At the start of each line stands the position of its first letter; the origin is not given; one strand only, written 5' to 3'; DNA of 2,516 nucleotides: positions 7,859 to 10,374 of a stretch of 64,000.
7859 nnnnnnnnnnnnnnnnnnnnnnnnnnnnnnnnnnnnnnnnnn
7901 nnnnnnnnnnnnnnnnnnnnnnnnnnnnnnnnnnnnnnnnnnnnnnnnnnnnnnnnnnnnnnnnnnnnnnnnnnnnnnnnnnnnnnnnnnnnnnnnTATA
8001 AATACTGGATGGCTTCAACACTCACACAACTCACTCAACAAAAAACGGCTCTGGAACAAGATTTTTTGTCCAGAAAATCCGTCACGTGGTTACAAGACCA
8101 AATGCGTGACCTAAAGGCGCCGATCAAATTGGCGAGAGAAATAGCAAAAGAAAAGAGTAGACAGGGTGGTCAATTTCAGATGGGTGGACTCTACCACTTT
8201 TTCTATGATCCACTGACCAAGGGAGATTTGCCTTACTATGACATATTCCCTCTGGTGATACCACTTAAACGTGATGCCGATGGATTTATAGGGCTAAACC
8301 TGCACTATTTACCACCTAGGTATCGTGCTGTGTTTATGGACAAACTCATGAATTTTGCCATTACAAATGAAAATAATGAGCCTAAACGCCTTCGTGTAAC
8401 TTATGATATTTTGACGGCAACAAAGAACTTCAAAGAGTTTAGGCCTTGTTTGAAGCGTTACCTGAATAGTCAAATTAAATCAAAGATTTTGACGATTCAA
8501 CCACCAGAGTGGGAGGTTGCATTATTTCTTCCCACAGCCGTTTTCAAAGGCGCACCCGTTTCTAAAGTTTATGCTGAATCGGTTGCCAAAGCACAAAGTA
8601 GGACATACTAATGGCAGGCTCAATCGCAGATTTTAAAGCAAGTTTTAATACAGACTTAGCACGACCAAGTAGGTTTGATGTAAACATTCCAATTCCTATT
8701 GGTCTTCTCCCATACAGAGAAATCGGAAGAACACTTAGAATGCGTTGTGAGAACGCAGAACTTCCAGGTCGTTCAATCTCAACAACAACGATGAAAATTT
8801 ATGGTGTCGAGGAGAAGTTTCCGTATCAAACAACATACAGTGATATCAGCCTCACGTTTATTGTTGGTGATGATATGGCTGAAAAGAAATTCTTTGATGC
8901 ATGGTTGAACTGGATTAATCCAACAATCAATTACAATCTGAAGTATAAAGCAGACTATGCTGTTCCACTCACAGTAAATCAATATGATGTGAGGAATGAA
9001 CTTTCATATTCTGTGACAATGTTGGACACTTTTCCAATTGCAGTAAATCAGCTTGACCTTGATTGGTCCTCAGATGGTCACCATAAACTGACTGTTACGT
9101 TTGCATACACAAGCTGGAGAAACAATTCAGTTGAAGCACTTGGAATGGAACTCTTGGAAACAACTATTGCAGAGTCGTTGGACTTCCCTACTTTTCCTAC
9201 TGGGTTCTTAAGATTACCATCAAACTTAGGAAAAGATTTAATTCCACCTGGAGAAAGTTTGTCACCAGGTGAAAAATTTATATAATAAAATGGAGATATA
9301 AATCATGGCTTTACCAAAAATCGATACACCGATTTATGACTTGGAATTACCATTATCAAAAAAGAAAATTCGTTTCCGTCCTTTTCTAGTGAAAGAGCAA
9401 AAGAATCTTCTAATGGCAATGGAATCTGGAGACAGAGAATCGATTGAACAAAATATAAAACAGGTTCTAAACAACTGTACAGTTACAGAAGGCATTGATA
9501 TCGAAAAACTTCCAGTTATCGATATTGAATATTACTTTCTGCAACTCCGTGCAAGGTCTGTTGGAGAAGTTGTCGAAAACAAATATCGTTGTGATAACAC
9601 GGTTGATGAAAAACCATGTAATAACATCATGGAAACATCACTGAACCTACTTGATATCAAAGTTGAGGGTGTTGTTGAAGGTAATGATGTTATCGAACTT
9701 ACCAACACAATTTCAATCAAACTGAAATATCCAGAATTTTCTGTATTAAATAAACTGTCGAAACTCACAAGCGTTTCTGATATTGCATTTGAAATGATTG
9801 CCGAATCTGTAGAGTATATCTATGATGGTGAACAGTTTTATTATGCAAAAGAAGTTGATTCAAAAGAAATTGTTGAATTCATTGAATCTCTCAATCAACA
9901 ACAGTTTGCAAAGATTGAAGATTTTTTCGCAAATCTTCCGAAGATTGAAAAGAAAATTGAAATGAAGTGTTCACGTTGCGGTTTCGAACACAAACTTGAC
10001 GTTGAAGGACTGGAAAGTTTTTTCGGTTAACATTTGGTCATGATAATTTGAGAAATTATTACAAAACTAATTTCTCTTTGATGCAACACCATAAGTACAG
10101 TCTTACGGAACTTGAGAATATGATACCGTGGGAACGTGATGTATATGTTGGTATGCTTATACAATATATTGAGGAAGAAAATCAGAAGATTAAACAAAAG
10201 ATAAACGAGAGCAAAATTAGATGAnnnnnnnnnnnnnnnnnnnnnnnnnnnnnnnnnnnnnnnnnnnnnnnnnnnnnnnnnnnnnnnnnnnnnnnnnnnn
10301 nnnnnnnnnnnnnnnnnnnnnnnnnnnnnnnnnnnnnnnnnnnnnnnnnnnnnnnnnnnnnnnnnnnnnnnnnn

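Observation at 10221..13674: Two tandem paralogous virion proteins sharing a roughly 90-aa N-terminal module; the first carries a giant Pro-Ala repeat linker and a lytic-transglycosylase-like domain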

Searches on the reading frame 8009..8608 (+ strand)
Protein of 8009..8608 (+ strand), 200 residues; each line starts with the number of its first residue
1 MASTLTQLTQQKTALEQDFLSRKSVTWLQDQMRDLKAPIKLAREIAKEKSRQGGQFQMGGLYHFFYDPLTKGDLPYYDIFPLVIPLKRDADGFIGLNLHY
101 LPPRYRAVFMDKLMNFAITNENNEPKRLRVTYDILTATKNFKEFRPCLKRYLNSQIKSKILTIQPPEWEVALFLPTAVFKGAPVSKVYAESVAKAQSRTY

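Call 4: search_protein_families(library=pfam, proteins=[window:8009-8608:+], max_evalue=0.01)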
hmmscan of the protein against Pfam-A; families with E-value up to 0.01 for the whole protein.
window:8009-8608:+ (200 aa): 0 families

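Call 5: search_protein_families(library=phrogs, proteins=[window:8009-8608:+], max_evalue=0.001)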
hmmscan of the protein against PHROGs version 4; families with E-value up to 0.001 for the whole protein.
window:8009-8608:+ (200 aa): 1 family
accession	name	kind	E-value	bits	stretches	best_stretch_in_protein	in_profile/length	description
phrog_429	-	DNA, RNA and nucleotide metabolism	3.1e-47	162.1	1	7-195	26-202/210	DNA end protector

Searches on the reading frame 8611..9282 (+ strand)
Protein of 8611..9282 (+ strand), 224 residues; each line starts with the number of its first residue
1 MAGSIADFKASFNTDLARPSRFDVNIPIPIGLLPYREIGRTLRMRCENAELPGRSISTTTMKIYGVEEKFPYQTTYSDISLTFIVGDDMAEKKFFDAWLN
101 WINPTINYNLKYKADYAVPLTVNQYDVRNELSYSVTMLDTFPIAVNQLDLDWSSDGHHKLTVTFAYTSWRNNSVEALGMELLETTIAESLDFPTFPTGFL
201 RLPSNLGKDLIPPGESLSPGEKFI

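Call 4: search_protein_families(library=pfam, proteins=[window:8611-9282:+], max_evalue=0.01)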
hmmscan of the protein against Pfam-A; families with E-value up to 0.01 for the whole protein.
window:8611-9282:+ (224 aa): 2 families
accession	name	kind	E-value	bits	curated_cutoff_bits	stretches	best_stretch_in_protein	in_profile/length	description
PF23849.1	Phage_TTP_2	-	2.3e-05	24.9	27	1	43-167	25-166/177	Phage tail tube protein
PF06841.18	Phage_T4_gp19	-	0.0044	17.3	28.2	1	67-169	41-133/134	T4-like virus tail tube protein gp19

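Call 5: search_protein_families(library=phrogs, proteins=[window:8611-9282:+], max_evalue=0.001)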
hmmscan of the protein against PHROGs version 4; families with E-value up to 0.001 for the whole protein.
window:8611-9282:+ (224 aa): 3 families
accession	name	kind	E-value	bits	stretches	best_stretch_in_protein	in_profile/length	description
phrog_45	-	tail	1.1e-38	134.4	1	1-171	74-254/350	tail tube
phrog_3629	-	tail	5.8e-29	102.2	1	38-173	72-208/313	tail tube protein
phrog_4542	-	tail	5.5e-06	26.9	1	41-171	46-180/214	tail tube protein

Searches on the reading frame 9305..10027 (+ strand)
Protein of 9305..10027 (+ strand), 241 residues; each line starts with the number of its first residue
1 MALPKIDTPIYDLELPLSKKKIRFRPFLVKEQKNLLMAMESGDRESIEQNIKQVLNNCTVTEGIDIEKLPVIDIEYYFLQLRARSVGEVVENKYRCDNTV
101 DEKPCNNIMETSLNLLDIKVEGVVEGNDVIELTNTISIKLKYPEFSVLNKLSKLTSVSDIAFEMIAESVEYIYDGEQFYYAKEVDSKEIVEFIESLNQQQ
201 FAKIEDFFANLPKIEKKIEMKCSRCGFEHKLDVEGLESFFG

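Call 4: search_protein_families(library=pfam, proteins=[window:9305-10027:+], max_evalue=0.01)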
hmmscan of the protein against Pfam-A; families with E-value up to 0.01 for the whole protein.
window:9305-10027:+ (241 aa): 1 family
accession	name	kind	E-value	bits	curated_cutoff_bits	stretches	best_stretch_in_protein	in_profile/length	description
PF12322.14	T4_baseplate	-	3.9e-61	206.9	24.5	1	9-240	2-218/219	T4 bacteriophage base plate protein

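Call 5: search_protein_families(library=phrogs, proteins=[window:9305-10027:+], max_evalue=0.001)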
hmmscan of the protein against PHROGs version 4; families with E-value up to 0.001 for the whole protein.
window:9305-10027:+ (241 aa): 2 families
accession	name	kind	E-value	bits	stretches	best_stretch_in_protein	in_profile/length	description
phrog_150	-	tail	9.3e-67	226.4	1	1-240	5-232/282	baseplate hub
phrog_13792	-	unknown function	5.4e-06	27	1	20-233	31-250/263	-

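Call 9: search_dna_similar(query=window:9305-10027:+, collection=phages, mode=protein, max_rows=30)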
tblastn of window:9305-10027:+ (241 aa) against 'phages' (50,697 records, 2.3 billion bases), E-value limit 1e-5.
Records with a match: 1728; places in all: 1728; records where one place covers at least 80% of the query: 1675.
Best place of each record, by identity: <60% 1728.
By first word of the organism name: Escherichia 501; Synechococcus 376; Salmonella 189; Vibrio 124; Shigella 80; Klebsiella 71; Cyanophage 61; Enterobacteria 38; Aeromonas 37; Enterobacter 29; and 34 more.
By host as written in the record: - 386; Escherichia coli 210; Synechococcus 107; Synechococcus sp. 38; Escherichia coli O157:H7 33; Klebsiella pneumoniae 31; Salmonella enterica 29; Synechococcus sp. WH7803 28; and 346 more.
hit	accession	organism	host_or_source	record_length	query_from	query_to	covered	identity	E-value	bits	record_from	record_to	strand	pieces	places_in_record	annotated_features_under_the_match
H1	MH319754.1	Marine virus AG-345-L05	single cell amplified by WGA-X; seawater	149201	1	240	100%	42.0%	3e-49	178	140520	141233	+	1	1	record has no annotation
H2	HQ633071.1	Synechococcus phage S-SKS1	Synechococcus sp. WH7803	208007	1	241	100%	41.4%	3e-50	181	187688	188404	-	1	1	hypothetical protein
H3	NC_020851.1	Synechococcus phage S-SKS1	Synechococcus sp. WH7803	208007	1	241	100%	41.4%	3e-50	181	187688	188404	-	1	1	baseplate hub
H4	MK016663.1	Synechococcus phage S-H68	Synechococcus sp. LTWRED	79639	1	241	100%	41.2%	2e-47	173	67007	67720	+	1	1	baseplate hub assembly chaperone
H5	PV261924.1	Synechococcus phage RN05-S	Synechococcus sp. MW02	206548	1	241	100%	41.2%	2e-47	173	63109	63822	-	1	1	baseplate protein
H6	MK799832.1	Synechococcus phage S-B05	Synechococcus sp. MW02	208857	1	241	100%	41.2%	2e-47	173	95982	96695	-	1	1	putative baseplate hub subunit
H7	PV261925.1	Synechococcus phage RB11-B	Synechococcus sp. MW02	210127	1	241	100%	41.2%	2e-47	173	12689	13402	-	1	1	baseplate protein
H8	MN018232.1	Synechococcus phage S-B43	Synechococcus sp. MW02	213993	1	241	100%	41.2%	2e-47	173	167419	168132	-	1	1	putative baseplate hub subunit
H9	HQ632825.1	Prochlorococcus phage P-SSM5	Prochlorococcus marinus NATL2A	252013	1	240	100%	40.7%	7e-46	168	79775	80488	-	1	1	hypothetical protein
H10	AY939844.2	Prochlorococcus phage P-SSM2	Prochlorococcus sp. NATL1A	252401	1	240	100%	40.7%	7e-46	168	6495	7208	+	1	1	gp26: baseplate hub subunit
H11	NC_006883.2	Prochlorococcus phage P-SSM2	Prochlorococcus sp. NATL1A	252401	1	240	100%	40.7%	7e-46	168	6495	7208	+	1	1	gp26: baseplate hub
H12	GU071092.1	Prochlorococcus phage P-SSM2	-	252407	1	240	100%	40.7%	7e-46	168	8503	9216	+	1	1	gp26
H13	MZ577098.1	Methylophilales phage Melnitz-3 EXVC039M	Methylophilales_sp._H5P1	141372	1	240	100%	40.4%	2e-46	170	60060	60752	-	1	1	baseplate-like protein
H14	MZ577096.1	Methylophilales phage Melnitz-2 EXVC040M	Methylophilales_sp._H5P1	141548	1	240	100%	40.4%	2e-46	170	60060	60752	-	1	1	baseplate-like protein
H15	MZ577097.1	Methylophilales phage Melnitz EXVC044M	Methylophilales_sp._H5P1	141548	1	240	100%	40.4%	2e-46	170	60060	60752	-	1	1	baseplate-like protein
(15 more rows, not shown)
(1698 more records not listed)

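Call 10: get_annotated_region(hit=H11, flank=6000)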
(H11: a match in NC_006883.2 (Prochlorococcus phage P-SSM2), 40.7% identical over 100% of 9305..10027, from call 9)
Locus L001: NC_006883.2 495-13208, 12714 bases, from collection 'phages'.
description: Prochlorococcus phage P-SSM2, complete genome.
organism: Prochlorococcus phage P-SSM2 (NCBI taxid 268746)
taxonomy: Viruses; Duplodnaviria; Heunggongvirae; Uroviricota; Caudoviricetes; Kyanoviridae; Salacisavirus; Salacisavirus pssm2
host: Prochlorococcus sp. NATL1A; source: -; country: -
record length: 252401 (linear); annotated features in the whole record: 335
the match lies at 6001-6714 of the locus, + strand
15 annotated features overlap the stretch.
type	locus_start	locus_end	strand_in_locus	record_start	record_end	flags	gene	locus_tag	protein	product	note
CDS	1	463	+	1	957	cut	-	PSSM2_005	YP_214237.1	hypothetical protein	T4-GC: 2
CDS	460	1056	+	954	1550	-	gp59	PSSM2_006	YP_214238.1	DNA helicase loader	T4-GC: 3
CDS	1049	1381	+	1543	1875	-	-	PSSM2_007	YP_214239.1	DUF1825 domain-containing protein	T4-GC: 4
CDS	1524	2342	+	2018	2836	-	gp32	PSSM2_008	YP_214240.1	single strand DNA binding protein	T4-GC: 5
CDS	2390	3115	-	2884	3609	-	gp53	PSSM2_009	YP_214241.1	baseplate wedge subunit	T4-GC: 6; similar to Synechococcus phage S-SM1 protein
CDS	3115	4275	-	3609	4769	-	T4-like baseplate tail tube ...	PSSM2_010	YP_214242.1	baseplate tail tube cap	T4-GC: 7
CDS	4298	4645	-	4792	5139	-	-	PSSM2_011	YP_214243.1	hypothetical protein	T4-GC: 8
CDS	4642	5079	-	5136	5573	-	gp4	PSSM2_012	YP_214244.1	head closure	T4-GC: 9; similar to Synechococcus phage S-SM1 protein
CDS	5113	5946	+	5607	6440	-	-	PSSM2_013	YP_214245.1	hypothetical protein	T4-GC: 10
CDS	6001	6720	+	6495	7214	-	gp26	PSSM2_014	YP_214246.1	baseplate hub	T4-GC: 11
CDS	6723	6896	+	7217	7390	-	gp51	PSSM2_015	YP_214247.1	baseplate hub assembly catalyst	T4-GC: 12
CDS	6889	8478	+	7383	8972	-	-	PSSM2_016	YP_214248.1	hypothetical protein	T4-GC: 13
CDS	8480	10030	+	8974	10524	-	-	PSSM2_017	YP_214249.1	hypothetical protein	T4-GC: 14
CDS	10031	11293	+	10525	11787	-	-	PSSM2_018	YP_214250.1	tail protein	T4-GC: 15; similar to Synechococcus phage S-SM1 protein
CDS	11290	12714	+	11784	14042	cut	-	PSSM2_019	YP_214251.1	baseplate hub subunit and tail lysozyme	T4-GC: 16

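Call 11: get_annotated_region(hit=H15, flank=6000)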
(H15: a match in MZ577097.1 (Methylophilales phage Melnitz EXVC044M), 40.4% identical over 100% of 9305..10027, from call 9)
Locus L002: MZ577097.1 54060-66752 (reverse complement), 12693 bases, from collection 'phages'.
description: Methylophilales phage Melnitz EXVC044M, complete genome.
organism: Methylophilales phage Melnitz EXVC044M (NCBI taxid 2832338)
taxonomy: Viruses; Duplodnaviria; Heunggongvirae; Uroviricota; Caudoviricetes; Kyanoviridae
host: Methylophilales_sp._H5P1; source: -; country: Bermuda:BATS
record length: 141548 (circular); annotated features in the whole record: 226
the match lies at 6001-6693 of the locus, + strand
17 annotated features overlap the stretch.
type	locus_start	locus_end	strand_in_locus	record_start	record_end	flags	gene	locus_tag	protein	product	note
CDS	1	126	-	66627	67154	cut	-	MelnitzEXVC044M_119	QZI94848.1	hypothetical protein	-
CDS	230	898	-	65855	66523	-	-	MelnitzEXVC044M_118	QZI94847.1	hypothetical protein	-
CDS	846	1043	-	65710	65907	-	-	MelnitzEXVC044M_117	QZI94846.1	hypothetical protein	-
CDS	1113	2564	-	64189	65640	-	-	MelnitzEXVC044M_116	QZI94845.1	hypothetical protein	-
CDS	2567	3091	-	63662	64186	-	-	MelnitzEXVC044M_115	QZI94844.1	baseplate wedge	baseplate wedge 53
CDS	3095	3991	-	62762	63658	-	-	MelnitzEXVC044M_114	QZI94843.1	tail-tube assembly protein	-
CDS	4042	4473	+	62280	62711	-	-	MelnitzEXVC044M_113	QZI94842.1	head completion protein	-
CDS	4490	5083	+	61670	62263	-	-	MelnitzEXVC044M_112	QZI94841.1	hypothetical protein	-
CDS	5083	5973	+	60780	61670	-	-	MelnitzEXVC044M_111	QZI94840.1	hypothetical protein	-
CDS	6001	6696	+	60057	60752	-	-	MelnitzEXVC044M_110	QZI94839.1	baseplate-like protein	T4 baseplate-like protein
CDS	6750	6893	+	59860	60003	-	-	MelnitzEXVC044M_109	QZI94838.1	baseplate hub assembly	-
CDS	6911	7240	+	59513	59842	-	-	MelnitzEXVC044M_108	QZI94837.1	hypothetical protein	-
CDS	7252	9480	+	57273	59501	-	-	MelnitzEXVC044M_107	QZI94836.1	hypothetical protein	-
CDS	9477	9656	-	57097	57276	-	-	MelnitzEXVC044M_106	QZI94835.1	hypothetical protein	-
CDS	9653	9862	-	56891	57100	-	-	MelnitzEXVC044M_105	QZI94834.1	hypothetical protein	-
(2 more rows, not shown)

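Call 12: get_annotated_region(hit=H3, flank=6000)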
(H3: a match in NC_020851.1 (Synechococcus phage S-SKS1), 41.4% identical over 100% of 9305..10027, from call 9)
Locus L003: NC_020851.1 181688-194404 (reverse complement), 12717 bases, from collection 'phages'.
description: Synechococcus phage S-SKS1 genomic sequence.
organism: Synechococcus phage S-SKS1 (NCBI taxid 754042)
taxonomy: Viruses; Duplodnaviria; Heunggongvirae; Uroviricota; Caudoviricetes; Llyrvirus; Llyrvirus SSKS1
host: Synechococcus sp. WH7803; source: North Atlantic; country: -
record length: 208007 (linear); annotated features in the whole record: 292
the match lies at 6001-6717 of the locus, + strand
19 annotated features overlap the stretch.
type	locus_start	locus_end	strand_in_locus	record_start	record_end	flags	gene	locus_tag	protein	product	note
CDS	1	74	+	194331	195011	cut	-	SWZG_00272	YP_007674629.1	exonuclease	-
CDS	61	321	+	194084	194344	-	-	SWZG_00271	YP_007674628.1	late promoter transcriptional regulator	similar to gp33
CDS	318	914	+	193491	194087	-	-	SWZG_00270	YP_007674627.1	DNA helicase loader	similar to gp59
CDS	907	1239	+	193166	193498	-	-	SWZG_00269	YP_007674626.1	hypothetical protein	-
CDS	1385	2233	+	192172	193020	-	-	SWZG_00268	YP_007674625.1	ssDNA binding protein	similar to gp32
CDS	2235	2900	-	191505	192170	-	-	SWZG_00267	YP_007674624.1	baseplate wedge subunit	-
CDS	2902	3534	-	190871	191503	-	-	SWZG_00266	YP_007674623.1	hypothetical protein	-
CDS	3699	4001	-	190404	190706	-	-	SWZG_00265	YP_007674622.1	hypothetical protein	-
CDS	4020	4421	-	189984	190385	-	-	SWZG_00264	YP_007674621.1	hypothetical protein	-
CDS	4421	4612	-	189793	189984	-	-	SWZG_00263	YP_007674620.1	head completion protein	-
CDS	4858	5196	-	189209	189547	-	-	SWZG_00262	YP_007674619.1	hypothetical protein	-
CDS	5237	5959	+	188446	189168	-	-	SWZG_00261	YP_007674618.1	hypothetical protein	-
CDS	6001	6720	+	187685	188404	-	-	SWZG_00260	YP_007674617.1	baseplate hub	similar to gp26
CDS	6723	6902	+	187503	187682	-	-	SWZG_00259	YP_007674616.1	baseplate hub assembly catalyst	-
CDS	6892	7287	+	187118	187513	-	-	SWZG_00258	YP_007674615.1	hypothetical protein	-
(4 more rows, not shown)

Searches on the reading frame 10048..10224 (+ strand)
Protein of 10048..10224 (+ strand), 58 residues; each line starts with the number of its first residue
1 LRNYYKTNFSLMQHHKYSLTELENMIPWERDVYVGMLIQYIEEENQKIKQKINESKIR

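Call 21: search_protein_families(library=phrogs, proteins=[window:10048-10224:+], max_evalue=0.001)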
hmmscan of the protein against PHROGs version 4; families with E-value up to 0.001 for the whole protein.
window:10048-10224:+ (58 aa): 2 families
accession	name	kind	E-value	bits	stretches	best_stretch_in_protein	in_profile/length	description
phrog_634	-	tail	3e-26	93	1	1-56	65-120/121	baseplate hub assembly catalyst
phrog_150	-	tail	0.00031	21.2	1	2-37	242-276/282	baseplate hub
